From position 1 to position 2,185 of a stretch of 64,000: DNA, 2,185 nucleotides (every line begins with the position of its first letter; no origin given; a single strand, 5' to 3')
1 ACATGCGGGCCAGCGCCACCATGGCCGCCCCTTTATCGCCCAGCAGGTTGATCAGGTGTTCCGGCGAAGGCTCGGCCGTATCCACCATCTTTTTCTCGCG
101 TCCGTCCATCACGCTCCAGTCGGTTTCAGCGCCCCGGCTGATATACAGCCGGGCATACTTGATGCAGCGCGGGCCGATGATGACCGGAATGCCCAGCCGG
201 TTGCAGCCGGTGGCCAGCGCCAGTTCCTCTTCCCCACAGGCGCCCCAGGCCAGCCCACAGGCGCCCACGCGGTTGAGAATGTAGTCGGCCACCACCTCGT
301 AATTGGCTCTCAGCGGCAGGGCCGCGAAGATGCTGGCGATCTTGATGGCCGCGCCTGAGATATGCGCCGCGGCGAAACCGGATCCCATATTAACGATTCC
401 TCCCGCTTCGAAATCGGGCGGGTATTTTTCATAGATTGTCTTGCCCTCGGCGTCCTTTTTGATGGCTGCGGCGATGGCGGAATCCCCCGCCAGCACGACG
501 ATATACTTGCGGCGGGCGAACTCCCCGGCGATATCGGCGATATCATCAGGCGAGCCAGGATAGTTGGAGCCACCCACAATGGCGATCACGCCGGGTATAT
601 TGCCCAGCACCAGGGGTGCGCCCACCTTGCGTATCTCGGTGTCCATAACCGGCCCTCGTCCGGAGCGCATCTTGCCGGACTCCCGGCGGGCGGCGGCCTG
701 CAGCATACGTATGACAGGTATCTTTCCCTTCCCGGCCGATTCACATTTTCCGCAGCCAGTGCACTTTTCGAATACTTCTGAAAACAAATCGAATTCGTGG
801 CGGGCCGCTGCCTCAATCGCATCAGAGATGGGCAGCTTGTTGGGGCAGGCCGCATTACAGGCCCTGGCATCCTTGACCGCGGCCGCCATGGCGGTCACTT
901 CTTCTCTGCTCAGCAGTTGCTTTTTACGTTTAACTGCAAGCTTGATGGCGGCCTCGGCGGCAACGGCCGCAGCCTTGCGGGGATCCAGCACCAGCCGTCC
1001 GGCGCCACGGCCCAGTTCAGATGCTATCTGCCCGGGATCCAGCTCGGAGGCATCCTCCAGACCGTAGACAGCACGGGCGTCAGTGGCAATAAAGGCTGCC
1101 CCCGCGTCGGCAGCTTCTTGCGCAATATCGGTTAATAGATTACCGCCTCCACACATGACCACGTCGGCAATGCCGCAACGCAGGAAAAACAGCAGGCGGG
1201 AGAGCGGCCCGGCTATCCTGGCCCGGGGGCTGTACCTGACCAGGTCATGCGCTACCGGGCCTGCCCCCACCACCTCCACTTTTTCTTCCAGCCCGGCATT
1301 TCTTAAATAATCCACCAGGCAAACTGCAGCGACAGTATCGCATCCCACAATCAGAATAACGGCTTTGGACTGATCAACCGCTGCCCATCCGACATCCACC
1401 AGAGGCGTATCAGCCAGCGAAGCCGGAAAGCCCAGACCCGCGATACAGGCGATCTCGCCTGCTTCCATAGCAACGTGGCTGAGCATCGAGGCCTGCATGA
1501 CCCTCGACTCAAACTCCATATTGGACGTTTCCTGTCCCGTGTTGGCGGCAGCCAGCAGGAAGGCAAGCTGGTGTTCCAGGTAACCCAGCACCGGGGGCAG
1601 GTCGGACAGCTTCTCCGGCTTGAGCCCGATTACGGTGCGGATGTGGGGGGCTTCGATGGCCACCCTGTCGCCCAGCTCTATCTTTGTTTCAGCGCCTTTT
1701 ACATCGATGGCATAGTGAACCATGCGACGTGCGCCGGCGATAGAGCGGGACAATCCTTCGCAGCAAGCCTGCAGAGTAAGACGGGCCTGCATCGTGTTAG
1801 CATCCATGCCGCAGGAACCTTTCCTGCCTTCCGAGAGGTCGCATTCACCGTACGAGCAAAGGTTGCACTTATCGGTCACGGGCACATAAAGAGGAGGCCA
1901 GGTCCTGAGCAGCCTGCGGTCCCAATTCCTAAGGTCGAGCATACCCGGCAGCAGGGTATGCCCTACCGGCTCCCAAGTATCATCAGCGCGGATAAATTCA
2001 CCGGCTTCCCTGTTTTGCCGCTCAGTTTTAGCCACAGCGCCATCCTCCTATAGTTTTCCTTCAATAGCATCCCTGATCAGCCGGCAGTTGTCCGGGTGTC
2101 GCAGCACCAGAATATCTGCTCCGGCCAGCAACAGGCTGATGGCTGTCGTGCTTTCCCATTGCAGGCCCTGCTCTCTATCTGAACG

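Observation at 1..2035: CdhA-family CODH homolog with every C-cluster ligand position substituted, encoded next to cdhD and acsE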

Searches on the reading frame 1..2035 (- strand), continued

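Call 18: find_encoding_contigs(protein=P0096, flank=10000, max_places=1)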
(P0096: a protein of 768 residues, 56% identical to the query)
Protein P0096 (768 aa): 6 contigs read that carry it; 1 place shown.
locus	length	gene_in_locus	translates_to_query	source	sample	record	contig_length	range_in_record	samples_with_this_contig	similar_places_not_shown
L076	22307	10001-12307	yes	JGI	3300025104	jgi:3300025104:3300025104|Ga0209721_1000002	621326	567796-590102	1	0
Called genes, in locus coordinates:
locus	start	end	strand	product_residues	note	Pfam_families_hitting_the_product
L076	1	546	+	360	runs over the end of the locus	PF01924:HypD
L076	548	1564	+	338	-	PF00586:AIRS, PF02769:AIRS_C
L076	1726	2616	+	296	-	PF01058:Oxidored_q6, PF14720:NiFe_hyd_SSU_C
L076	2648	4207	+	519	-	PF27537:HoxH (weak), PF00374:NiFeSe_Hases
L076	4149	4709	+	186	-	PF01750:HycI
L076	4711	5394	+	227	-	PF12225:DUF5981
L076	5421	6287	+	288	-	PF02219:MTHFR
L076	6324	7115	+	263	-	PF10370:Rv2993c-like_N (weak), PF01557:FAA_hydrolase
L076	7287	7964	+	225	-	PF00072:Response_reg, PF00196:GerE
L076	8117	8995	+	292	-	PF03599:CdhD, PF00809:Pterin_bind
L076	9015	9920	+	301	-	PF03599:CdhD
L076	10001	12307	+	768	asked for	PF03063:Prismane, PF13187:Fer4_9 (weak), PF13237:Fer4_10 (weak), PF00037:Fer4 (weak)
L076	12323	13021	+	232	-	PF02593:DUF166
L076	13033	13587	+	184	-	PF02552:CO_dh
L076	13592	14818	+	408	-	PF03598:CdhC, PF19436:ACS_CODH_B_C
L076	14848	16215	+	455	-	PF04060:FeS, PF03599:CdhD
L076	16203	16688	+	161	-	PF01257:2Fe-2S_thioredx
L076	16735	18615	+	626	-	PF01512:Complex1_51K, PF12838:Fer4_7 (faint), PF12797:Fer4_2 (faint), PF10589:NADH_4Fe-4S, PF13187:Fer4_9 (weak), PF13237:Fer4_10 (weak)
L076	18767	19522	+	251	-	PF00142:Fer4_NifH (faint), PF01656:CbiA, PF02374:ArsA_ATPase (weak), PF06564:CBP_BcsQ (weak), PF10609:ParA (faint), PF13614:AAA_31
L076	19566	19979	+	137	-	PF12654:DUF3786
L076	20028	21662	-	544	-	PF02518:HATPase_c, PF13589:HATPase_c_3, PF01119:DNA_mis_repair, PF08676:MutL_C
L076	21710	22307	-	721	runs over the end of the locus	PF00580:UvrD-helicase, PF13245:AAA_19, PF01443:Viral_helicase1 (faint), PF13361:UvrD_C, PF13538:UvrD_C_2, PF21196:PcrA_UvrD_tudor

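Call 19: find_encoding_contigs(protein=P0011, flank=10000, max_places=1)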
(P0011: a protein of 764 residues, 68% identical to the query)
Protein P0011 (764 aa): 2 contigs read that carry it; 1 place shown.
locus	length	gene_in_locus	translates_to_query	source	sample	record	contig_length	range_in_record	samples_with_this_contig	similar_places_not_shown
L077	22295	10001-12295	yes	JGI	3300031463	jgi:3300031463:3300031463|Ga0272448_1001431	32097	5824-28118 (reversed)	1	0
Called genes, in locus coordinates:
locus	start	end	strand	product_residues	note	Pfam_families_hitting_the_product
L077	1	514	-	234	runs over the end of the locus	PF04298:Zn_peptidase_2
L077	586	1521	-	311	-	PF00551:Formyl_trans_N, PF02911:Formyl_trans_C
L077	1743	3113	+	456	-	PF11638:DnaA_N, PF00308:Bac_DnaA, PF01695:IstB_IS21, PF00004:AAA (weak), PF08299:Bac_DnaA_C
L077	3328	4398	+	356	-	PF01018:GTP1_OBG, PF01926:MMR_HSR1, PF02421:FeoB_N (weak)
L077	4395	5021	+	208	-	PF01467:CTP_transf_like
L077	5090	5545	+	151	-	PF09390:DUF1999 (faint), PF00583:Acetyltransf_1, PF13508:Acetyltransf_7, PF13673:Acetyltransf_10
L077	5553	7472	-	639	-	PF02518:HATPase_c, PF00204:DNA_gyraseB, PF01751:Toprim, PF00986:DNA_gyraseB_C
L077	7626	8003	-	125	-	PF00075:RNase_H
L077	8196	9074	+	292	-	PF03599:CdhD (weak), PF00809:Pterin_bind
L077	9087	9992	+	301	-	PF03599:CdhD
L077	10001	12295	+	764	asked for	PF03063:Prismane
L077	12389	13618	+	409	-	PF03598:CdhC, PF19436:ACS_CODH_B_C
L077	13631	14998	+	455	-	PF04060:FeS, PF03599:CdhD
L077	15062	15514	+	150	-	PF01257:2Fe-2S_thioredx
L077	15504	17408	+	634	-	PF01512:Complex1_51K, PF10589:NADH_4Fe-4S, PF12838:Fer4_7 (weak), PF13187:Fer4_9 (weak), PF13237:Fer4_10 (weak), PF14697:Fer4_21 (weak)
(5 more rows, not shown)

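Call 54: predict_structure(alignment_id=A1)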
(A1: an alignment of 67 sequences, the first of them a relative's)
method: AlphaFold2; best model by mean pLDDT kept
length: 764 residues; sequences in the alignment: 67
mean_pLDDT: 79.5   pTM: 0.85
mean pLDDT of the five models: 79.5, 78.0, 76.8, 74.1, 71.3
residues with pLDDT >= 90: 282; 70-90: 300; 50-70: 107; < 50: 75
segments of 3 or more residues with pLDDT < 50: 1-4, 14-29, 123-128, 573-577, 632-646, 648-650, 657-660, 744-764
pLDDT, mean of each block of 10 residues (from residue 1): 47 46 41 61 64 68 77 81 84 89 93 88 50 72 89 89 70 81 88 89 79 94 95 92 97 93 92 91 92 83 85 91 84 91 87 96 92 90 93 90 96 95 89 89 92 92 77 65 84 85 95 92 94 95 90 82 74 48 68 73 74 78 64 42 43 51 75 86 75 91 89 82 89 86 48 41 38
secondary structure, 60 per line:
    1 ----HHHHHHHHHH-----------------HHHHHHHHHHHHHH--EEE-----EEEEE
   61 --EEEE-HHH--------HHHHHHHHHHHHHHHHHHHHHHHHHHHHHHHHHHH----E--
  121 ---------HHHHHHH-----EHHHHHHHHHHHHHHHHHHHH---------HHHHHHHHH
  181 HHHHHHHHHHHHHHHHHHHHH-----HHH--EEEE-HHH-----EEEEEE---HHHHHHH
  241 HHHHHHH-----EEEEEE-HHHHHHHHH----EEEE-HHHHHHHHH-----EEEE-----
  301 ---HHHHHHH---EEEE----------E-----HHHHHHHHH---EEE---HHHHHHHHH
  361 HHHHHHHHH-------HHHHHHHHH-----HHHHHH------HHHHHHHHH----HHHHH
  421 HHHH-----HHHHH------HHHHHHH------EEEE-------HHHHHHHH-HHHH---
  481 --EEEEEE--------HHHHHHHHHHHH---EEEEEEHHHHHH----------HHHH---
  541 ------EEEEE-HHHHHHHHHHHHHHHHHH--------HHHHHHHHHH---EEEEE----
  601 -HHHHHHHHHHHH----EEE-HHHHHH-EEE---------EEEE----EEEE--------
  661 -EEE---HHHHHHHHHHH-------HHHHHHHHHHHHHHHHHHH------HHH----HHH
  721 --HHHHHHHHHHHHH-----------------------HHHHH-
elements in order (helices of 4 or more, strands of 3 or more residues): H5-14 H32-45 E48-50 E56-60 E63-66 H79-113 H130-136 H143-162 H172-201 E212-215 E225-230 H234-247 E253-258 H260-268 E273-276 H278-286 E292-295 H304-310 E314-317 H334-342 E346-348 H352-369 H377-385 H391-396 H403-411 H416-424 H430-434 H441-447 E454-457 H465-472 H474-477 E483-488 H497-508 E512-517 H518-523 H534-537 E547-551 H553-570 H579-588 E592-596 H602-613 E618-620 H622-627 E629-631 E641-644 E649-652 E662-664 H668-678 H686-704 H723-735 H759-763

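Call 58: fold_search(model_id=the predicted structure, library=pdb)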
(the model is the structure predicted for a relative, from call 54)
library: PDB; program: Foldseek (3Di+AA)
matches with E <= 10: 1082; with E <= 0.001: 91
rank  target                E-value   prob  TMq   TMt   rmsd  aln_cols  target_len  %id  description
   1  8riu_D                1.5e-63  1.00  0.91  0.92   2.7       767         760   42  Crystal structure of the F420-reducing carbon monoxide dehydrogenase component from the ethanotroph Candidatus Ethanop (released 2024-10-02)
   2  8riu_A                1.9e-63  1.00  0.91  0.91   2.6       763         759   42  Crystal structure of the F420-reducing carbon monoxide dehydrogenase component from the ethanotroph Candidatus Ethanop (released 2024-10-02)
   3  9c0q_A                3.5e-61  1.00  0.90  0.90   2.3       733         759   37  Carbon monoxide dehydrogenase (CODH) from Methanosarcina thermophila, specimen prepared on blot plunger (released 2024-10-16)
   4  9c0s_B                2.1e-60  1.00  0.89  0.90   2.2       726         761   37  Carbon monoxide dehydrogenase/acetyl-CoA synthase (CODH/ACS) pentamer from Methanosarcina thermophila (released 2024-10-16)
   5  9c0t_A                2.4e-60  1.00  0.90  0.90   2.3       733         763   37  Carbon monoxide dehydrogenase/acetyl-CoA synthase (CODH/ACS) hexamer from Methanosarcina thermophila (released 2024-10-16)
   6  9c0r_A                4.5e-60  1.00  0.91  0.91   2.5       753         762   36  Carbon monoxide dehydrogenase (CODH) from Methanosarcina thermophila, specimen prepared on chameleon plunger (released 2024-10-16)
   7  3cf4_A                3.2e-58  1.00  0.91  0.91   2.5       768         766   34  Structure of the CODH component of the M. barkeri ACDS complex (released 2008-07-22)
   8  6ytt_C                1.9e-17  1.00  0.51  0.61  15.9       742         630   14  CO-dehydrogenase/Acetyl-CoA synthase (CODH/ACS) from Clostridium autoethanogenum at 3.0-A resolution (released 2020-11-04)
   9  6vx1_A                2.2e-17  1.00  0.51  0.62  10.4       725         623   12  Crystal structure of air-exposed C45G/T50C D. vulgaris carbon monoxide dehydrogenase (2 day air exposure) (released 2020-07-29)
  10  6vx1_B                2.4e-17  1.00  0.52  0.63  10.2       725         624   12  Crystal structure of air-exposed C45G/T50C D. vulgaris carbon monoxide dehydrogenase (2 day air exposure) (released 2020-07-29)
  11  6ond_D                2.6e-17  1.00  0.52  0.63   9.5       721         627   14  Crystal structure of Desulfovibrio vulgaris carbon monoxide dehydrogenase produced without CooC, reduced (released 2019-07-24)
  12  6yu9_B                3.3e-17  1.00  0.52  0.63  14.7       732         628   14  CO-dehydrogenase homodimer from Clostridium autoethanogenum at 1.90-A resolution (released 2020-11-04)
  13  6onc_D                3.8e-17  1.00  0.52  0.63  10.2       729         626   13  Crystal structure of Desulfovibrio vulgaris carbon monoxide dehydrogenase produced without CooC, as-isolated (released 2019-07-24)
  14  6b6w_A                3.8e-17  1.00  0.52  0.62  10.4       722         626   13  Crystal structure of Desulfovibrio vulgaris carbon monoxide dehydrogenase, as-isolated (protein batch 2), oxidized C-c (released 2018-10-03)
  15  6vwy_A                5.0e-17  1.00  0.53  0.63   9.3       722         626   14  Crystal structure of C45G/T50C D. vulgaris carbon monoxide dehydrogenase (anaerobic) (released 2020-07-29)
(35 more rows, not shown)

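Call 59: search_protein_families(library=ncbifam, proteins=[L001:19368-21140:+, L001:17505-18266:+, L001:15581-17500:+, L001:15090-15584:+, L001:18934-19347:+, L076:12323-13021:+, L076:13033-13587:+, L001:12389-13618:+, L001:13630-14997:+], max_evalue=0.00001)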
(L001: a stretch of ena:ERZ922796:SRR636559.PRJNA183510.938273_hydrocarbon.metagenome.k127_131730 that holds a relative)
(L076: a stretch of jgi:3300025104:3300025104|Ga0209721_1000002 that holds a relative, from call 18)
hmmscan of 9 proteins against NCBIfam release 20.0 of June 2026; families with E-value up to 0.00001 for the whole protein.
L001:19368-21140:+ (590 aa): 0 families

L001:17505-18266:+ (253 aa): 9 families
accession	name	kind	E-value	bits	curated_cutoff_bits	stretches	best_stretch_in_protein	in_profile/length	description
TIGR01969.1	minD_arch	subfamily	7.5e-17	61.3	201.75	1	119-232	101-212/251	cell division ATPase MinD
TIGR01968.1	minD_bact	equivalog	2.3e-14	53.4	212.9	1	112-231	97-218/261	septum site-determining protein MinD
NF041546.1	ParA_partition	equivalog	5e-12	45.8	180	0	113-199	63-152/203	ParA family partition ATPase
TIGR03371.1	cellulose_yhjQ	equivalog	8.1e-09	35.3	157.85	1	4-60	4-61/246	cellulose biosynthesis protein BcsQ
NF010443.0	PRK13869.1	subfamily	9.3e-08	31.2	446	1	6-57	125-178/405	plasmid-partitioning protein RepA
TIGR00345.1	GET3_arsA_TRC40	subfamily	9.5e-08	31.9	135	1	7-133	2-132/299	TRC40/GET3/ArsA family transport-energizing ATPase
TIGR03815.1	CpaE_hom_Actino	equivalog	1.7e-07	30.7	154.45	1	4-246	113-336/340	septum site-determining protein Ssd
TIGR03453.1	partition_RepA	equivalog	2.2e-07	30.1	348.45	0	7-53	110-157/387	plasmid partitioning protein RepA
TIGR04291.1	arsen_driv_ArsA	equivalog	9.1e-07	27.9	650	1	7-56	8-58/565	arsenical pump-driving ATPase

L001:15581-17500:+ (639 aa): 12 families
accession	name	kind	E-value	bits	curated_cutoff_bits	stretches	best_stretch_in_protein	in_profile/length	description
TIGR01959.1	nuoF_fam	equivalog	7.6e-131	436.3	558.65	1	144-544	8-410/410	NADH-quinone oxidoreductase subunit NuoF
NF010120.0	PRK13596.1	equivalog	1.5e-100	336.8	389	1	149-548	19-421/433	NADH-quinone oxidoreductase subunit NuoF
NF008436.0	PRK11278.1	equivalog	3.7e-99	332.6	749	1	144-552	21-434/448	NADH-quinone oxidoreductase subunit NuoF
TIGR04481.1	PR_assoc_PrdC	equivalog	9.8e-11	41.1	490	1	173-418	76-284/425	proline reductase-associated electron transfer protein PrdC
TIGR01945.1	rnfC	subfamily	1.2e-10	40.6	245.95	1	168-272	119-221/435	RnfABCDGE type electron transport complex subunit C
NF003454.1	PRK05035.1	equivalog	5.8e-10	38.3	345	1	169-274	122-224/556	electron transport complex subunit RsxC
TIGR04105.1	FeFe_hydrog_B1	subfamily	8.4e-08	31.3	450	1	558-618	104-162/462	monomeric [FeFe] hydrogenase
TIGR02700.1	flavo_MJ0208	hypoth_equivalog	9e-07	28.4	251.35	1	557-616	140-195/234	dihydromethanopterin reductase (acceptor)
NF005506.0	PRK07118.1-5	equivalog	1.3e-06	28.1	388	1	570-619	220-268/279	Fe-S cluster domain-containing protein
NF005503.0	PRK07118.1-2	equivalog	3.7e-06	26.4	252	1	565-611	134-182/292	RnfABCDGE type electron transport complex subunit B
NF058577.1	FdxA_fam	equivalog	4.3e-06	26.8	65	1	561-610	3-50/52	4Fe-4S ferredoxin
NF040864.1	HgcB_ferredoxin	equivalog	8.1e-06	25.6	99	1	556-611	5-59/93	mercury methylation ferredoxin HgcB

L001:15090-15584:+ (164 aa): 9 families
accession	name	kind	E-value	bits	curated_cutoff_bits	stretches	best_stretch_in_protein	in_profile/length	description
NF005722.0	PRK07539.1-2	equivalog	1.3e-40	139.1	141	1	9-149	16-156/157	NADH-quinone oxidoreductase subunit NuoE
TIGR01958.1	nuoE_fam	subfamily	1.8e-36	125.5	142.4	1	12-148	10-146/148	NADH-quinone oxidoreductase subunit NuoE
NF005747.0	PRK07571.1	equivalog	5.6e-34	117.3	224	1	17-148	36-167/173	bidirectional hydrogenase complex protein HoxE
NF004638.0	PRK05988.1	equivalog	1.8e-31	109.1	198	1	5-149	13-157/159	formate dehydrogenase subunit gamma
NF005725.0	PRK07539.1-5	equivalog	3.8e-31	108.1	220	1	12-150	33-172/174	NADH-quinone oxidoreductase subunit NuoE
NF005721.0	PRK07539.1-1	equivalog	1.8e-29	103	308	1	7-151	35-179/292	NADH-quinone oxidoreductase subunit NuoE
NF005724.0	PRK07539.1-4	equivalog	2.1e-27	96.5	280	1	12-150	34-173/240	NADH-quinone oxidoreductase subunit NuoE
NF009040.0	PRK12373.1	equivalog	2.6e-24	86.7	514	1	12-149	31-169/400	NADH-quinone oxidoreductase subunit E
NF005723.0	PRK07539.1-3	equivalog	5.8e-24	84.8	226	1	12-149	18-156/158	NADH-quinone oxidoreductase subunit NuoE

L001:18934-19347:+ (137 aa): 0 families

L076:12323-13021:+ (232 aa): 1 family
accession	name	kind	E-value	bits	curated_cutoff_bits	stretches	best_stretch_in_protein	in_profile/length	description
NF041372.1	DUF166_seleno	equivalog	1.4e-23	83.7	200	1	2-226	2-203/203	DUF166 family (seleno)protein DfsP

L076:13033-13587:+ (184 aa): 1 family
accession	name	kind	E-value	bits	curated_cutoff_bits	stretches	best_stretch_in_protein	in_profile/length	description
TIGR00315.1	cdhB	equivalog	1.2e-40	139.1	101.2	1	11-178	4-162/162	CO dehydrogenase/acetyl-CoA synthase complex subunit epsilon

L001:12389-13618:+ (409 aa): 4 families
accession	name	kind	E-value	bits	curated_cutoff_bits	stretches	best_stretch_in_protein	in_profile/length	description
NF003379.0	PRK04456.1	domain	5e-183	609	372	1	6-402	5-400/464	acetyl-CoA decarbonylase/synthase complex subunit beta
TIGR00316.1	cdhC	equivalog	3.3e-171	570.1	355.95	1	6-403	5-398/460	CO dehydrogenase/CO-methylating acetyl-CoA synthase complex subunit beta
NF007078.0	PRK09529.1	subfamily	1.8e-155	518.9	809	1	6-402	302-705/710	bifunctional acetyl-CoA decarbonylase/synthase complex subunit alpha/beta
NF040764.1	CODH_ACS_al_bet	equivalog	4.5e-151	504.5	800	1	7-402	298-700/705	acetyl-CoA decarbonylase/synthase complex subunit alpha/beta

L001:13630-14997:+ (455 aa): 3 families
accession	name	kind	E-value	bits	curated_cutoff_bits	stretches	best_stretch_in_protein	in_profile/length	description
NF003195.0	PRK04165.1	equivalog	8.1e-168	558.9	306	1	1-447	1-444/450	acetyl-CoA decarbonylase/synthase complex subunit gamma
NF043039.1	HgcAB_like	equivalog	6.1e-21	75.4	285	1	322-447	12-136/350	HgcAB-like fusion protein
NF040863.1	HgcA_corrinoid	equivalog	3.9e-14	52.5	275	1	323-446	27-149/325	mercury methylation corrinoid protein HgcA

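Call 60: find_encoding_contigs(protein=P0068, flank=10000, max_places=2)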
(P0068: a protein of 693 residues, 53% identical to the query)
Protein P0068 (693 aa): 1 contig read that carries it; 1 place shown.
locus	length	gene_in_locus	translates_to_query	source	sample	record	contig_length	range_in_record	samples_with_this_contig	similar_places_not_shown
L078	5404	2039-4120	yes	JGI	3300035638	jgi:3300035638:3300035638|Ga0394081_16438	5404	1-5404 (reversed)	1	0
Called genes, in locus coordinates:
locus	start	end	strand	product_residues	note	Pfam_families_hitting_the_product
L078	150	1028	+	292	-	PF03599:CdhD (weak), PF00809:Pterin_bind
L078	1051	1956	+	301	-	PF03599:CdhD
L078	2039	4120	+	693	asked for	PF03063:Prismane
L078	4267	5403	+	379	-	?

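Call 64: find_homologous_proteins(query=L001:12389-13618:+, max_evalue=1e-30)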
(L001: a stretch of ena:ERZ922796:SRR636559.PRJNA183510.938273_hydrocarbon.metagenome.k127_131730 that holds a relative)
Query L001:12389-13618:+ (409 aa): 5497 proteins with E <= 1e-30 among 8000 candidates; the best 120 are listed.
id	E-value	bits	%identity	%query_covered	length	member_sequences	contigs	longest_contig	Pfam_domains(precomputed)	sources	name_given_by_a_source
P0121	1.8e-281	951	100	100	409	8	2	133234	PF19436.5,PF03598.21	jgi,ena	-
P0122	1.8e-251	852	89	100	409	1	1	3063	PF19436.5,PF03598.21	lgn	-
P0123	6.3e-251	850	88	100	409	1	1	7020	PF19436.5,PF03598.21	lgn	-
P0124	2.6e-250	848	87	100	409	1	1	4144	PF19436.5,PF03598.21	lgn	-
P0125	6.9e-250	847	87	100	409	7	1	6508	PF19436.5,PF03598.21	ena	-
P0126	8.3e-250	847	88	100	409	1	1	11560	PF19436.5,PF03598.21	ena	-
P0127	2.3e-248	842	87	100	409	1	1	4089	PF19436.5,PF03598.21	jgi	jgi:acetyl-CoA decarbonylase/synthase complex subunit beta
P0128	1.5e-247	839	87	100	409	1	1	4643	PF19436.5,PF03598.21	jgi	jgi:acetyl-CoA decarbonylase/synthase complex subunit beta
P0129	3.2e-247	838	87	100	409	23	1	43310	PF19436.5,PF03598.21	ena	-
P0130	3.2e-247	838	87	100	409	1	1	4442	PF19436.5,PF03598.21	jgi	-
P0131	3.8e-247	838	86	100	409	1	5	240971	PF19436.5,PF03598.21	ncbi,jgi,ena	-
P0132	6.6e-247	837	87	100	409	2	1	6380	PF19436.5,PF03598.21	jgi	-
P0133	1.6e-246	836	87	100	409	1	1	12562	PF19436.5,PF03598.21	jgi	-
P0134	2.7e-246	835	87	100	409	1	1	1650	PF19436.5,PF03598.21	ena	-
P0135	4.6e-246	834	86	100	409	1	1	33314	PF19436.5,PF03598.21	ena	-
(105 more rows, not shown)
